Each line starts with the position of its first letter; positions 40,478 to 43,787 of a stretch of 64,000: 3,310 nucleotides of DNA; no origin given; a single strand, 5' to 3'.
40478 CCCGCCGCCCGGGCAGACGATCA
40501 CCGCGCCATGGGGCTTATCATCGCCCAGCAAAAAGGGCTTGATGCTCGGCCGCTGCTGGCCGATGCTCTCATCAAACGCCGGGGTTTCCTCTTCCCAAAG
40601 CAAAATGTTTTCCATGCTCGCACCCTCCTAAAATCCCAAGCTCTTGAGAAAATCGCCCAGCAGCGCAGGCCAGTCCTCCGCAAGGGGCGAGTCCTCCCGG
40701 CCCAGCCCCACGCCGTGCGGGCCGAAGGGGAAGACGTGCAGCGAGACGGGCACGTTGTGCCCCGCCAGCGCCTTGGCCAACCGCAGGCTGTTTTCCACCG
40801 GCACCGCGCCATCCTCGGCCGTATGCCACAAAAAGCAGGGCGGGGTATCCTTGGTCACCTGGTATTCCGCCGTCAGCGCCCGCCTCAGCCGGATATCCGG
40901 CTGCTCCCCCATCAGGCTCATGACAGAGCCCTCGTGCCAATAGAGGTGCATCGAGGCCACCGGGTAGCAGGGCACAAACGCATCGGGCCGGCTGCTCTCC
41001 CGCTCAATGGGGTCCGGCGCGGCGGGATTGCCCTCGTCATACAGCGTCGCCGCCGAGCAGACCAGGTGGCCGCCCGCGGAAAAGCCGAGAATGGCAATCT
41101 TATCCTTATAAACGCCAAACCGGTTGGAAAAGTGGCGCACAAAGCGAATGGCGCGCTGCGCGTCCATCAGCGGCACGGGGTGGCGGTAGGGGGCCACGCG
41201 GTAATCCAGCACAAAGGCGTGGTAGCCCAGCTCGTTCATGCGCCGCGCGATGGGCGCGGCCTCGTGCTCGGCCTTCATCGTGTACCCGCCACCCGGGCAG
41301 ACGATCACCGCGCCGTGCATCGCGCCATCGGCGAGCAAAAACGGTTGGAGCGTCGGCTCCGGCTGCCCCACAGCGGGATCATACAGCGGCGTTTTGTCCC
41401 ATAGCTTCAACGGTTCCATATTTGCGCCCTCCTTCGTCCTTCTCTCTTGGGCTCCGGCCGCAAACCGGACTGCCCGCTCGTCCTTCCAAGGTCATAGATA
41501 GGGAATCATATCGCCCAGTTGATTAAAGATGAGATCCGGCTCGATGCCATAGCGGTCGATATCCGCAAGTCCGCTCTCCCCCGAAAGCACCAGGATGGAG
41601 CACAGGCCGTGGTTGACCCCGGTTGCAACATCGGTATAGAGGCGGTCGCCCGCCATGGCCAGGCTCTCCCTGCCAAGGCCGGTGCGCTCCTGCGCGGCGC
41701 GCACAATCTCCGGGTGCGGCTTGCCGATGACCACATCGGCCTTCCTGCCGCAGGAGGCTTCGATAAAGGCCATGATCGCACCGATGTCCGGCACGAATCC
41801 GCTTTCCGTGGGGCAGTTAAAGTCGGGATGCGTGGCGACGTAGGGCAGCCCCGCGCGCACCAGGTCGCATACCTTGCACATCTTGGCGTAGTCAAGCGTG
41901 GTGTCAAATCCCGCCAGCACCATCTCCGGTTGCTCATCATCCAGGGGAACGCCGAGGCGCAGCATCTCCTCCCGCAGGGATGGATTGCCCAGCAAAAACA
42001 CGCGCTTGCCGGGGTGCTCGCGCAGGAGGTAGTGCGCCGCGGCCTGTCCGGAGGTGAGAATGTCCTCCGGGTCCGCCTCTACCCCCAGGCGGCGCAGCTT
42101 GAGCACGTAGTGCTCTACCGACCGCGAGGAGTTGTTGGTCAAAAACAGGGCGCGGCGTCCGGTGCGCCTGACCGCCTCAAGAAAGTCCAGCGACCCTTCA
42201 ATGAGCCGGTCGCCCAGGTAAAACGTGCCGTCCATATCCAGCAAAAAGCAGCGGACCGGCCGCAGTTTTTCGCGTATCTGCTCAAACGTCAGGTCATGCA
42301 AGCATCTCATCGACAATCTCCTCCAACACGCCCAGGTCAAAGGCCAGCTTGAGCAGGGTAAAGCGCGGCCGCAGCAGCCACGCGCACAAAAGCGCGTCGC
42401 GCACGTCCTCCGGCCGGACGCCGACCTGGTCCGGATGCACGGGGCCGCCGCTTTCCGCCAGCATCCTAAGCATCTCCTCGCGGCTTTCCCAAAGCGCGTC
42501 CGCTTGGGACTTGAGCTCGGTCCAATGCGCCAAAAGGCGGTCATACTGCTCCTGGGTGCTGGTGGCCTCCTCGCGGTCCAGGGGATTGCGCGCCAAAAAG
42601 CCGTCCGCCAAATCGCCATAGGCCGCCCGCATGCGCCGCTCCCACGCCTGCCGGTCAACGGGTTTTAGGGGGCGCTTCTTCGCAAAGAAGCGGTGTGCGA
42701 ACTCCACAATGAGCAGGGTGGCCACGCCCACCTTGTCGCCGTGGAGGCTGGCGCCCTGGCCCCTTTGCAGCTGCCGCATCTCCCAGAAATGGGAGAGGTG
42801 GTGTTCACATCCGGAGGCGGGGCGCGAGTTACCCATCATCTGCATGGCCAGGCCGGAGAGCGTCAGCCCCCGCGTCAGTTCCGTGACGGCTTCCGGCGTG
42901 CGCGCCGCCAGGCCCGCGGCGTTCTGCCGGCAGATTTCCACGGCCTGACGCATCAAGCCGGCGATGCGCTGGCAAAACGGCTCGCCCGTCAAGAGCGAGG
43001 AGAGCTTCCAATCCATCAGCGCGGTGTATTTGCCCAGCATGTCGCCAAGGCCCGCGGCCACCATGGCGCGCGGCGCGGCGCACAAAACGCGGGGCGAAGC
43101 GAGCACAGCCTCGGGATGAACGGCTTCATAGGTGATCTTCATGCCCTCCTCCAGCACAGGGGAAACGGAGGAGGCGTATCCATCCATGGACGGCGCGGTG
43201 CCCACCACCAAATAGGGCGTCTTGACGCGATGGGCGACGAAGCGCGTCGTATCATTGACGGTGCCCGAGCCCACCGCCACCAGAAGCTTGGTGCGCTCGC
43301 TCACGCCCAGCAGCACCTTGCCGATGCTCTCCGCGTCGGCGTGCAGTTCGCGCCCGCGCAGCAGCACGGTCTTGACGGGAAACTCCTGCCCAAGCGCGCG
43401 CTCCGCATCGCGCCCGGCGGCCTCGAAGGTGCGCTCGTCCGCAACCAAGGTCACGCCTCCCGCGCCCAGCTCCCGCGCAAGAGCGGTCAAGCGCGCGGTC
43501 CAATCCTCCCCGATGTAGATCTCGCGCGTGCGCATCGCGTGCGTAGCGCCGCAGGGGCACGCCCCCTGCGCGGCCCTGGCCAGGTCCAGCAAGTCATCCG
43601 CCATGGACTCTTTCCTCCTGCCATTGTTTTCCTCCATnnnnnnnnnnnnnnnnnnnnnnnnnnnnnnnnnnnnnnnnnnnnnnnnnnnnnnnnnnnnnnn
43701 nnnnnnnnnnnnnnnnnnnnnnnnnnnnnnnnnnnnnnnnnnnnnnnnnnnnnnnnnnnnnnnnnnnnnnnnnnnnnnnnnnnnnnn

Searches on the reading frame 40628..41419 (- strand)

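Call 10: search_protein_families(library=pfam, proteins=[window:40628-41419:-], max_evalue=0.01)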
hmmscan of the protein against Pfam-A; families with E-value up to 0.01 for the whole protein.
window:40628-41419:- (263 aa): 6 families
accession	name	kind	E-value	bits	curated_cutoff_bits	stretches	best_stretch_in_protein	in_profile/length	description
PF20434.5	BD-FAE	-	3e-21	76.4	26.8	1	37-218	15-215/215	BD-FAE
PF07859.19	Abhydrolase_3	-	5.8e-12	46.3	25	1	43-236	6-207/210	alpha/beta hydrolase fold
PF00326.27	Peptidase_S9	-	4.7e-11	43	22.6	1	155-242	102-194/213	Prolyl oligopeptidase family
PF01738.24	DLH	-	7.5e-05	22.9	21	0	88-127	82-118/217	Dienelactone hydrolase family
PF12146.15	Hydrolase_4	-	9.2e-05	22.3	27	0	34-128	3-98/239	Serine aminopeptidase, S33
PF00135.34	COesterase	-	0.0012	18.4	27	1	83-122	160-199/515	Carboxylesterase family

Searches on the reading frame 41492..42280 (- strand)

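Call 10: search_protein_families(library=pfam, proteins=[window:41492-42280:-], max_evalue=0.01)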
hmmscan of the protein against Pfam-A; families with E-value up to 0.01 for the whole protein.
window:41492-42280:- (262 aa): 4 families
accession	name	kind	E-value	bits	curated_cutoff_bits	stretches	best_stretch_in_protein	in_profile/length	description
PF13344.12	Hydrolase_6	-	2.4e-27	95.4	27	1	12-111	1-100/101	Haloacid dehalogenase-like hydrolase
PF13242.12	Hydrolase_like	-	3e-17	62.7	22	1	184-257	1-74/75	HAD-hyrolase-like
PF00702.32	Hydrolase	-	8.5e-11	43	26.4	1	9-225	1-191/191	haloacid dehalogenase-like hydrolase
PF13419.12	HAD_2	-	0.00031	21.4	23.8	1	181-231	129-178/178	Haloacid dehalogenase-like hydrolase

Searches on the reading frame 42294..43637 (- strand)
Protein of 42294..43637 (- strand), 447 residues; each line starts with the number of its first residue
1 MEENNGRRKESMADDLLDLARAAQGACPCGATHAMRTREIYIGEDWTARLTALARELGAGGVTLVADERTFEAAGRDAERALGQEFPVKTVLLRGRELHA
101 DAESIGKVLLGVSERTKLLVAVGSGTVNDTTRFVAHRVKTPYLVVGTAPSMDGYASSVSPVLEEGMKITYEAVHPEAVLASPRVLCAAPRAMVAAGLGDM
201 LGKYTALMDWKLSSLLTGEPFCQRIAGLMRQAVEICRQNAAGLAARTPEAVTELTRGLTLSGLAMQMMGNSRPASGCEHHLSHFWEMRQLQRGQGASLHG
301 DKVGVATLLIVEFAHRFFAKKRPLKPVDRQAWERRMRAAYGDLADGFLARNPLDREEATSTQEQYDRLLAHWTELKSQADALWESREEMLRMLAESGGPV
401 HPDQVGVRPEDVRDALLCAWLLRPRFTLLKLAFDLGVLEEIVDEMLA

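Call 10: search_protein_families(library=pfam, proteins=[window:42294-43637:-], max_evalue=0.01)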
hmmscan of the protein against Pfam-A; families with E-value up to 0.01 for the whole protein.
window:42294-43637:- (447 aa): 2 families
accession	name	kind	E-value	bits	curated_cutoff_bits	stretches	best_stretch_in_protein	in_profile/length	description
PF13685.12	Fe-ADH_2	-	2.5e-28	99.4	28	1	42-189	2-149/149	Iron-containing alcohol dehydrogenase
PF00465.25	Fe-ADH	-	8.1e-05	22.7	31.3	1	38-178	2-164/168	Iron-containing alcohol dehydrogenase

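Call 11: search_protein_families(library=ncbifam, proteins=[window:42294-43637:-], max_evalue=1)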
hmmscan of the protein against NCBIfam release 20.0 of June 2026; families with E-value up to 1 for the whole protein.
window:42294-43637:- (447 aa): 6 families
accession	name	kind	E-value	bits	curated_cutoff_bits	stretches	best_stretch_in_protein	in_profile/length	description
NF002022.0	PRK00843.1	equivalog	3.2e-53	181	413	1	38-311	12-279/350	NAD(P)-dependent glycerol-1-phosphate dehydrogenase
NF006941.0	PRK09423.1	subfamily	8.9e-13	47.8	336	1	42-205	13-177/367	glycerol dehydrogenase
NF053832.1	GlycoaldRedHalo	equivalog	6.7e-11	41.9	550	1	43-308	14-280/363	glycolaldehyde reductase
NF007880.0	PRK10586.1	equivalog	5.9e-07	28.8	429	1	83-204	54-178/362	oxidoreductase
NF047954.1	PrpdilGlycDhGldA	equivalog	1.2e-06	28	700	1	114-204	83-176/365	bifunctional L-1,2-propanediol dehydrogenase/glycerol dehydrogenase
TIGR01357.1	aroB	equivalog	0.0011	18.2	305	1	40-135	3-102/344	3-dehydroquinate synthase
